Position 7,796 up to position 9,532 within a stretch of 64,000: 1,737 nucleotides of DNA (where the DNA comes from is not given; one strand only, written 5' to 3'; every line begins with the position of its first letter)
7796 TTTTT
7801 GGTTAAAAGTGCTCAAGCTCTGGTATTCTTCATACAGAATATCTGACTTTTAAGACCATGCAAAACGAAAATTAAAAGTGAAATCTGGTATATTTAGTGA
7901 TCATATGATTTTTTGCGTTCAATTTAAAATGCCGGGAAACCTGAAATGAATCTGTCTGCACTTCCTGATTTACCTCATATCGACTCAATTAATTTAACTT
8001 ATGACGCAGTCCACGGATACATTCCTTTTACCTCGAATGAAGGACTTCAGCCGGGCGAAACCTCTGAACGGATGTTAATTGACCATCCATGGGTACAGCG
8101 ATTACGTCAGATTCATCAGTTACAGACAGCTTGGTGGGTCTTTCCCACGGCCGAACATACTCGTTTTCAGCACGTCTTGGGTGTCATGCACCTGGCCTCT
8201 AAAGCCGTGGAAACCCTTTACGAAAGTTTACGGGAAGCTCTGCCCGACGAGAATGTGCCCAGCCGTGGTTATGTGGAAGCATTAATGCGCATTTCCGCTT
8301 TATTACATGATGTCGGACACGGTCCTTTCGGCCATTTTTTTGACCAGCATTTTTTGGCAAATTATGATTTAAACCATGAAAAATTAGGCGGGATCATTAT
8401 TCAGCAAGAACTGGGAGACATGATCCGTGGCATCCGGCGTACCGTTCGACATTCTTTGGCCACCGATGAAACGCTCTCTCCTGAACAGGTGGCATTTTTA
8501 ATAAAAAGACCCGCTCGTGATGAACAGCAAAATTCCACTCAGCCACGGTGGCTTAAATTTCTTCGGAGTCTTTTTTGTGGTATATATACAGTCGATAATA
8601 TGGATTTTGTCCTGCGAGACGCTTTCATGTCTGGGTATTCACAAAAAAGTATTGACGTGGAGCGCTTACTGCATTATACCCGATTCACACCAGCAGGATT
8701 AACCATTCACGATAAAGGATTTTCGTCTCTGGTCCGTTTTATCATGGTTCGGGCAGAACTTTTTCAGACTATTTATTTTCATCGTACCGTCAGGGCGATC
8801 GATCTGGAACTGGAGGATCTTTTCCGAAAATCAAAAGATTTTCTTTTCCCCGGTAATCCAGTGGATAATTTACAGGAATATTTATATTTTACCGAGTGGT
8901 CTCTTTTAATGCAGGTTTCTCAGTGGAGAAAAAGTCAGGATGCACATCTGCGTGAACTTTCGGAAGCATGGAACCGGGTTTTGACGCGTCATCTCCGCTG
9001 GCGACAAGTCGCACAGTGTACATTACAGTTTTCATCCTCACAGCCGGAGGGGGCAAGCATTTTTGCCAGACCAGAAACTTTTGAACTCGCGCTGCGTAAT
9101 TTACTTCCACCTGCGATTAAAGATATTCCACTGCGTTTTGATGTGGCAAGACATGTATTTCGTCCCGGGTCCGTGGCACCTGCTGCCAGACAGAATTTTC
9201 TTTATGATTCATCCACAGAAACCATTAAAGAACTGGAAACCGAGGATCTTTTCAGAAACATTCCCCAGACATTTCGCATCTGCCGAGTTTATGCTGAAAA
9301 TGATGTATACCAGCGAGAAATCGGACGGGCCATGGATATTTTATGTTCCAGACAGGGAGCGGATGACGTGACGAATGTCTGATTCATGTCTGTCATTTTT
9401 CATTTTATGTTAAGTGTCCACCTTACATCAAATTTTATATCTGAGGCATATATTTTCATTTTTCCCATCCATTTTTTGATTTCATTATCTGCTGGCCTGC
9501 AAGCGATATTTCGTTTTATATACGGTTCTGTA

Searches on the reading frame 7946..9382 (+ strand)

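Call 65: search_protein_families(library=pfam, proteins=[window:7946-9382:+], max_evalue=0.00001)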
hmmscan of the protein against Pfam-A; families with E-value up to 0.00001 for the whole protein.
window:7946-9382:+ (478 aa): 1 family
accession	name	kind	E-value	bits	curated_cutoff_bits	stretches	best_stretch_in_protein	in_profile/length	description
PF01966.28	HD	-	7.4e-08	33.1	22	1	73-161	1-75/116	HD domain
